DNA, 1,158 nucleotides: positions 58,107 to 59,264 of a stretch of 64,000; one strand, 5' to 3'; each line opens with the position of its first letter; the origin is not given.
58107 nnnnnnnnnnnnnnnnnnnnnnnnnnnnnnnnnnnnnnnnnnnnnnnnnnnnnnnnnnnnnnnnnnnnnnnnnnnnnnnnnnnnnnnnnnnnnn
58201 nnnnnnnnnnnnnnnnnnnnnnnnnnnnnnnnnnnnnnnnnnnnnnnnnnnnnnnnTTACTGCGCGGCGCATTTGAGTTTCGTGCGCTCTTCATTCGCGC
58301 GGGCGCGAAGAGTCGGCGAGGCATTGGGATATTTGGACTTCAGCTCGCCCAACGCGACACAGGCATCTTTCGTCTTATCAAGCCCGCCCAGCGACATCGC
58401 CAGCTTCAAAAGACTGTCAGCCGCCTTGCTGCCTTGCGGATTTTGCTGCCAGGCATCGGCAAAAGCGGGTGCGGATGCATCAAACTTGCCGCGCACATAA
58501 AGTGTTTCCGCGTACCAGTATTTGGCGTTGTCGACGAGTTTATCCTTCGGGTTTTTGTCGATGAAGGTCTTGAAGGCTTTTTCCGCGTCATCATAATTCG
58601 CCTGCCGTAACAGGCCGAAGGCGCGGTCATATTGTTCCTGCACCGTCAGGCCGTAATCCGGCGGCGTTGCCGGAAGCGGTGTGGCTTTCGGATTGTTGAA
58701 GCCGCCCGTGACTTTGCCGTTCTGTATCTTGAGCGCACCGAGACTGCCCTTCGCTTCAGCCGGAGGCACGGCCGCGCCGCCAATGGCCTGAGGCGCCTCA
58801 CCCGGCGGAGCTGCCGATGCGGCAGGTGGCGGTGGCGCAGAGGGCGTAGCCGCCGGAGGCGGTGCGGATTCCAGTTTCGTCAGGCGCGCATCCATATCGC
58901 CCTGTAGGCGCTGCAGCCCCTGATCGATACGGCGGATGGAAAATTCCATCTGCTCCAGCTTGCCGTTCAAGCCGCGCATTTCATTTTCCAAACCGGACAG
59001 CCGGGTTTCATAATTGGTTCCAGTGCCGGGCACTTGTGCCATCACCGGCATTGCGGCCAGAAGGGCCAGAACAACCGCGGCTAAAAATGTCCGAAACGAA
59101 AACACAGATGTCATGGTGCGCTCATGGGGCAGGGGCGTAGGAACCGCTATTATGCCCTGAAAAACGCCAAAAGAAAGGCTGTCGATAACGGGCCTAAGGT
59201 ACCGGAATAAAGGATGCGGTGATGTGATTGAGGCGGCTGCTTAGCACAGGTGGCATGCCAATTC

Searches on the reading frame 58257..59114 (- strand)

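Call 67: search_protein_families(library=pfam, proteins=[window:58257-59114:-], max_evalue=0.0001)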
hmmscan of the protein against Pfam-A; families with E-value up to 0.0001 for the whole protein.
window:58257-59114:- (285 aa): 4 families
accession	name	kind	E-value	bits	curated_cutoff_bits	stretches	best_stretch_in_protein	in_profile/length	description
PF13174.12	TPR_6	-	9.6e-09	35.8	26.3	0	233-264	1-32/33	Tetratricopeptide repeat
PF13432.12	TPR_16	-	5.1e-08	33.6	32.7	1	167-227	6-63/65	Tetratricopeptide repeat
PF13428.12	TPR_14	-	1.1e-06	29.2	23.5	0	159-194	2-37/44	Tetratricopeptide repeat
PF16331.10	TolA_bind_tri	-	9e-06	26.1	30.1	1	35-87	23-75/76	TolA binding protein trimerisation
